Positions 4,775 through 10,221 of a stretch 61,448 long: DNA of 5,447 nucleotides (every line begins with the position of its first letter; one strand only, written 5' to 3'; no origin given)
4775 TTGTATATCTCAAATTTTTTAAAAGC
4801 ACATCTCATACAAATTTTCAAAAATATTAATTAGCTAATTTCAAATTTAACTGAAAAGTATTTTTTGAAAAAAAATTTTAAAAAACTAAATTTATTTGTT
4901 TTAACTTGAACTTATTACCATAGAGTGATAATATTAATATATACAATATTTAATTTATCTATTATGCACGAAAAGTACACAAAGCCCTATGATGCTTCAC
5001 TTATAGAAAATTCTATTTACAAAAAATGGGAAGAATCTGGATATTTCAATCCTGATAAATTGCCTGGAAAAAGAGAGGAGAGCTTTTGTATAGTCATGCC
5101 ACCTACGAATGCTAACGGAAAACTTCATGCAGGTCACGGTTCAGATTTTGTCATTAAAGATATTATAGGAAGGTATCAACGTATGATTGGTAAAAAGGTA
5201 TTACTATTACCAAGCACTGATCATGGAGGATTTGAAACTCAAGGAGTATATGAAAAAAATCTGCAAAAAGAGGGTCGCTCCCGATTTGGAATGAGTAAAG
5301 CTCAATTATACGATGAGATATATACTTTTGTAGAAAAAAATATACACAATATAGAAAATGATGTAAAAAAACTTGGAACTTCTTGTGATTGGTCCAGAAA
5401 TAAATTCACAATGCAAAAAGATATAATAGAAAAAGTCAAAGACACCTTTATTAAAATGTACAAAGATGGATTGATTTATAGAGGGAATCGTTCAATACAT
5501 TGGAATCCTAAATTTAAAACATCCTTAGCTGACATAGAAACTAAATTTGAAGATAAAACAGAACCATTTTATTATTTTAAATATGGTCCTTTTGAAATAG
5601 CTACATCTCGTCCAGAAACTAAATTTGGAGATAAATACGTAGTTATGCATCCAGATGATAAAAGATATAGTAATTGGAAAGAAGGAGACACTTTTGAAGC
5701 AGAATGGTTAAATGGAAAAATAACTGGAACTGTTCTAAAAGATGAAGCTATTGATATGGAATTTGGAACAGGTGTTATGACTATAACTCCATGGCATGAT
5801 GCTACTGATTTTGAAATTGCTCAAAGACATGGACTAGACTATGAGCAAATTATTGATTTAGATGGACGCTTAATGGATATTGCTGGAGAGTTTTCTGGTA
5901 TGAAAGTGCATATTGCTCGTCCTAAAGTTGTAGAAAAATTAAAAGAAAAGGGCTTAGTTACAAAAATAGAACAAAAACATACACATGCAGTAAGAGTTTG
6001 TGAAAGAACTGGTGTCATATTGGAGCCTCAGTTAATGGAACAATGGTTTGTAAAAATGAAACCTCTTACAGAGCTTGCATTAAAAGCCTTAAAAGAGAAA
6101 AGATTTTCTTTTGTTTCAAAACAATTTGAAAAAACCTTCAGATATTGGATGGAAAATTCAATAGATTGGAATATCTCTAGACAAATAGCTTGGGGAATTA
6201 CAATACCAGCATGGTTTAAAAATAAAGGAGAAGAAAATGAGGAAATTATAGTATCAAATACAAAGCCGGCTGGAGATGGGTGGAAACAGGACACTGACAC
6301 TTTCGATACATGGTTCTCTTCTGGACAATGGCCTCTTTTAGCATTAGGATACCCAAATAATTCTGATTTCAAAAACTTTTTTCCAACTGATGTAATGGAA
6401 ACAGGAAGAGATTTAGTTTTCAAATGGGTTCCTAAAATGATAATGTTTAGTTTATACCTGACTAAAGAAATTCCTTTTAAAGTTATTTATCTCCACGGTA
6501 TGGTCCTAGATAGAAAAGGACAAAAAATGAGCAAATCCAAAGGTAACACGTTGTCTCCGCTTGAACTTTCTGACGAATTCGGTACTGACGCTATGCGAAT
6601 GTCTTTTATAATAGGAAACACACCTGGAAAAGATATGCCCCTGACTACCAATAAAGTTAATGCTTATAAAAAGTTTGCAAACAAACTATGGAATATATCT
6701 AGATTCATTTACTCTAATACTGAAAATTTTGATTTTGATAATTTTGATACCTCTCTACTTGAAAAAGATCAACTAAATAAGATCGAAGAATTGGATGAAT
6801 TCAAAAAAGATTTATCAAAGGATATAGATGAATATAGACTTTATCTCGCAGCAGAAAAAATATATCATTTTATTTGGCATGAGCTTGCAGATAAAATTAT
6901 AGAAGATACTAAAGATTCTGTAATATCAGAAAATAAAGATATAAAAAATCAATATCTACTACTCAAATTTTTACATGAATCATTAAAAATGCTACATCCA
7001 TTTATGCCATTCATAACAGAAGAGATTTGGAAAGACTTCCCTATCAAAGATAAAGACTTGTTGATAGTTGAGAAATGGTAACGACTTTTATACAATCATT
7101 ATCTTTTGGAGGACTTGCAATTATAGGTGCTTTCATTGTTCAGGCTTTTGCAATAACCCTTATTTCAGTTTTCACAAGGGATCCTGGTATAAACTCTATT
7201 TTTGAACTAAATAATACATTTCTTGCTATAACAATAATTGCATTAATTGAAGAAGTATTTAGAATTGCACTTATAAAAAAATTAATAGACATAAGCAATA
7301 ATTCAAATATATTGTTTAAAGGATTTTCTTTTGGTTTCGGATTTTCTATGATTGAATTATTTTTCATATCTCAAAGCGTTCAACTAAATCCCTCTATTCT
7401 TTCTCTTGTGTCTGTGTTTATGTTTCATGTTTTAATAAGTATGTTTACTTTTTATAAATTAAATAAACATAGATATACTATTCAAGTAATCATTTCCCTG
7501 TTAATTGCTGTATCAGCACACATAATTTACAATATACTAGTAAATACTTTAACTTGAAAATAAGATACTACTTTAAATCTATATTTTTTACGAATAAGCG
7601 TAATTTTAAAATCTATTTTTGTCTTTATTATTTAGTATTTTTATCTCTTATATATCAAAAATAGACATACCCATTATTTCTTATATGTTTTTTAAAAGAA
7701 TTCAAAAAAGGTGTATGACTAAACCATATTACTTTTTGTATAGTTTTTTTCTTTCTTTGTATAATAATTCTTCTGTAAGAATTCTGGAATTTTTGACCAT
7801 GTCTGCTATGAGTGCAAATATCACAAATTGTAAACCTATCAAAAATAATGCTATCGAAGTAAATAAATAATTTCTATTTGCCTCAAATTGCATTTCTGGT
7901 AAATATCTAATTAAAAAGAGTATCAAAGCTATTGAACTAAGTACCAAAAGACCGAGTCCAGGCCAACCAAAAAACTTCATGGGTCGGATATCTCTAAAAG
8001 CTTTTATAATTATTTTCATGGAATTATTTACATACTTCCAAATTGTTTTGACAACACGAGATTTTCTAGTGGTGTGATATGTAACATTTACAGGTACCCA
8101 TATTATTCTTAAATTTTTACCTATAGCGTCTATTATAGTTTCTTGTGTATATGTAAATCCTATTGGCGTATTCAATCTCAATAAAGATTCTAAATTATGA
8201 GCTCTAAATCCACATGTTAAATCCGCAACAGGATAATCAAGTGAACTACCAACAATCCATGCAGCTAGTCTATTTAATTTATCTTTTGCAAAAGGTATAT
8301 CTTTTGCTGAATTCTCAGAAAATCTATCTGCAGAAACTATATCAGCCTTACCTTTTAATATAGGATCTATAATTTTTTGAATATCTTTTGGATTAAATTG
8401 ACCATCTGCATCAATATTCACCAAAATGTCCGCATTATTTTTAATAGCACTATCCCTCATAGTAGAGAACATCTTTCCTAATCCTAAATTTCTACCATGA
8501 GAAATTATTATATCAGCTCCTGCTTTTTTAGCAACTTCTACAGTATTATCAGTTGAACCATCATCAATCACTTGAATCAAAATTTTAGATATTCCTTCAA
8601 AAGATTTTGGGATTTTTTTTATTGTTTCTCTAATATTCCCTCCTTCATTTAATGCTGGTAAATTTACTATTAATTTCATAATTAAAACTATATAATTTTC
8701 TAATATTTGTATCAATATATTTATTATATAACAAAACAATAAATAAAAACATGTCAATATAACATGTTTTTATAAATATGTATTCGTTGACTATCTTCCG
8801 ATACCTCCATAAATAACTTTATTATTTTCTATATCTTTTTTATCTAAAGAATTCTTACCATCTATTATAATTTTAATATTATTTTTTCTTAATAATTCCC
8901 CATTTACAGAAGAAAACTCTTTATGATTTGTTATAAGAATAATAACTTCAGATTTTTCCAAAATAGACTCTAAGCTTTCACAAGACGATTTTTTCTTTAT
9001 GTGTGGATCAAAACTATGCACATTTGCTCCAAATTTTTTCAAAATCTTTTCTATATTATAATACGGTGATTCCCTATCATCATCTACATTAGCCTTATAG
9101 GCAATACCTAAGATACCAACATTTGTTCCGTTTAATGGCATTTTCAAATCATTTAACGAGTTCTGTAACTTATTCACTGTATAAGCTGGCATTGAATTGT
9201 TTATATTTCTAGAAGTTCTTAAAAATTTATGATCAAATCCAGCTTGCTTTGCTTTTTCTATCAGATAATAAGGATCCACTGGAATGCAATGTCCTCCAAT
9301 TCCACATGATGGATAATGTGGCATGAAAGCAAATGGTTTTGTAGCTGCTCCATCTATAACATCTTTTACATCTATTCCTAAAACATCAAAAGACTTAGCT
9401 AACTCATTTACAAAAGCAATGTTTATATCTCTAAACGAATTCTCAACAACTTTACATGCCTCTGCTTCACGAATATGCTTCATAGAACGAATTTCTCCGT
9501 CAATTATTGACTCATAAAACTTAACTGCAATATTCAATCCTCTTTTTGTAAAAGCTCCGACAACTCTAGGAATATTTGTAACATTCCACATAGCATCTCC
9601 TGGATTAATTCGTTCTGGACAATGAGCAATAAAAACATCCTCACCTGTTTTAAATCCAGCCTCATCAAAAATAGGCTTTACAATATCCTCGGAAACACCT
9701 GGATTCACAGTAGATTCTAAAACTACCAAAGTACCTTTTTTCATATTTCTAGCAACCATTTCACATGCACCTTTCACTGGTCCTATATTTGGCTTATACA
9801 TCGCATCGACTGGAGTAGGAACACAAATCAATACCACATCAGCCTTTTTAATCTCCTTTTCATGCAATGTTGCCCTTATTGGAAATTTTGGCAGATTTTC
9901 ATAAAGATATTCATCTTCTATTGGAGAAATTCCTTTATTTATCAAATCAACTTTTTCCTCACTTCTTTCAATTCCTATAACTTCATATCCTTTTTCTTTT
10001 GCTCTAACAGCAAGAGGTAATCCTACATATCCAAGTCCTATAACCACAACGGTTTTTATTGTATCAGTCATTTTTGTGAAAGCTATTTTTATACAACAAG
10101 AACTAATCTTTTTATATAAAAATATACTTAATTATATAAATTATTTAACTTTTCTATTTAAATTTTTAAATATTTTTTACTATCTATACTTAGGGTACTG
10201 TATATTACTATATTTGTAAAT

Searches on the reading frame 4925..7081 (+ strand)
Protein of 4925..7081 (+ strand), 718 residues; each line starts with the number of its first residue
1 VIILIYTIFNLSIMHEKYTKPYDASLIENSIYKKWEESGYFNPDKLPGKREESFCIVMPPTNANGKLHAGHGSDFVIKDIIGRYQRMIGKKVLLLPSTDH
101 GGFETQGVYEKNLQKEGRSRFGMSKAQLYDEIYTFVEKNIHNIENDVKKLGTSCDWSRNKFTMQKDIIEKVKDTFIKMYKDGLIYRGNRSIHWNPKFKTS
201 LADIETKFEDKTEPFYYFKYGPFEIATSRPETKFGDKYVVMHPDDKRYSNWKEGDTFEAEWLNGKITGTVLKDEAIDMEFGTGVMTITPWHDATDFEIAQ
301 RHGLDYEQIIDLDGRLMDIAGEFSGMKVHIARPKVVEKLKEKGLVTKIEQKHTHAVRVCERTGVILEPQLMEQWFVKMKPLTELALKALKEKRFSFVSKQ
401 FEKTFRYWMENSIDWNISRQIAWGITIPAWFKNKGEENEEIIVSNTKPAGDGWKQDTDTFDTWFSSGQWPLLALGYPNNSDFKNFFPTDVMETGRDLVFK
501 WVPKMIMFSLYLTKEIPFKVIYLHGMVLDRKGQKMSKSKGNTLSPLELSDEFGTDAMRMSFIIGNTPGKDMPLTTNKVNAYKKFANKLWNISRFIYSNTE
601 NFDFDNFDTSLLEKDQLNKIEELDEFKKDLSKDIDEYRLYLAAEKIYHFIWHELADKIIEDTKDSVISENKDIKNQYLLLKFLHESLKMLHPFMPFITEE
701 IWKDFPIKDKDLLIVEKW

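Call 44: search_protein_families(library=pfam, proteins=[window:4925-7081:+], max_evalue=0.00001)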
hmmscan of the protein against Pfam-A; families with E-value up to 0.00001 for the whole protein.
window:4925-7081:+ (718 aa): 3 families
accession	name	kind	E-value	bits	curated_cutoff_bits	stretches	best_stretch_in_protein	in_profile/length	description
PF00133.28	tRNA-synt_1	-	1.8e-114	383.1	22.7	1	31-571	2-411/414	tRNA synthetases class I (I, L, M and V)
PF08264.19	Anticodon_1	-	1.3e-22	80.7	25.1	1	621-718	6-104/148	Anticodon-binding domain of tRNA ligase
PF09334.17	tRNA-synt_1g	-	2e-17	63.5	20.1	1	63-205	10-134/391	tRNA synthetases class I (M)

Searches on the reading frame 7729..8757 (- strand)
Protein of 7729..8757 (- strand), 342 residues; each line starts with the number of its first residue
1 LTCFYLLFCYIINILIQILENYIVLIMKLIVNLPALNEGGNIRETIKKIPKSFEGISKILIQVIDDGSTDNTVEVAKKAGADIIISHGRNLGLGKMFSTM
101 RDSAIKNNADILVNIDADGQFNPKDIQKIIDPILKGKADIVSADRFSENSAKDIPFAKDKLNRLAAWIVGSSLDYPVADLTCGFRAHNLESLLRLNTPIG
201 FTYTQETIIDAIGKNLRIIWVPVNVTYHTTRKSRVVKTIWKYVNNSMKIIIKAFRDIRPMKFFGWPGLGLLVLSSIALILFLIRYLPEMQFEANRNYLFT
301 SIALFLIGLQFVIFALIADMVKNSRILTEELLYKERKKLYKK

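Call 44: search_protein_families(library=pfam, proteins=[window:7729-8757:-], max_evalue=0.00001)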
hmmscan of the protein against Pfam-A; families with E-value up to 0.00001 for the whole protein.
window:7729-8757:- (342 aa): 1 family
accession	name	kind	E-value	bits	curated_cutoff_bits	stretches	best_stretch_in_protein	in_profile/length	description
PF00535.33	Glycos_transf_2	-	3.5e-16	60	23.3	1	33-153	4-123/168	Glycosyl transferase family 2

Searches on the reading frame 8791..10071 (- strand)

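Call 44: search_protein_families(library=pfam, proteins=[window:8791-10071:-], max_evalue=0.00001)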
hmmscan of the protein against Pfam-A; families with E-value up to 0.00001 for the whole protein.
window:8791-10071:- (426 aa): 6 families
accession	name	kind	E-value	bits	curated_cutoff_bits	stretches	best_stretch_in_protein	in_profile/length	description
PF03721.20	UDPG_MGDP_dh_N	-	1.3e-40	139.4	27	1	7-176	2-177/187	UDP-glucose/GDP-mannose dehydrogenase family, NAD binding domain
PF00984.24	UDPG_MGDP_dh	-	9.3e-30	103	25.4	1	201-292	1-93/94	UDP-glucose/GDP-mannose dehydrogenase family, central domain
PF03720.21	UDPG_MGDP_dh_C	-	6.7e-21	75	30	1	319-410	1-102/103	UDP-glucose/GDP-mannose dehydrogenase family, UDP binding domain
PF03446.21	NAD_binding_2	-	2e-09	38.1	21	1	8-132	2-105/161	NAD binding domain of 6-phosphogluconate dehydrogenase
PF03807.23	F420_oxidored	-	4.1e-08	34.1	21.6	0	8-86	2-69/94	NADP oxidoreductase coenzyme F420-dependent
PF02826.25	2-Hacid_dh_C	-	9.1e-08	32.1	25.1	0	6-45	37-77/178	D-isomer specific 2-hydroxyacid dehydrogenase, NAD binding domain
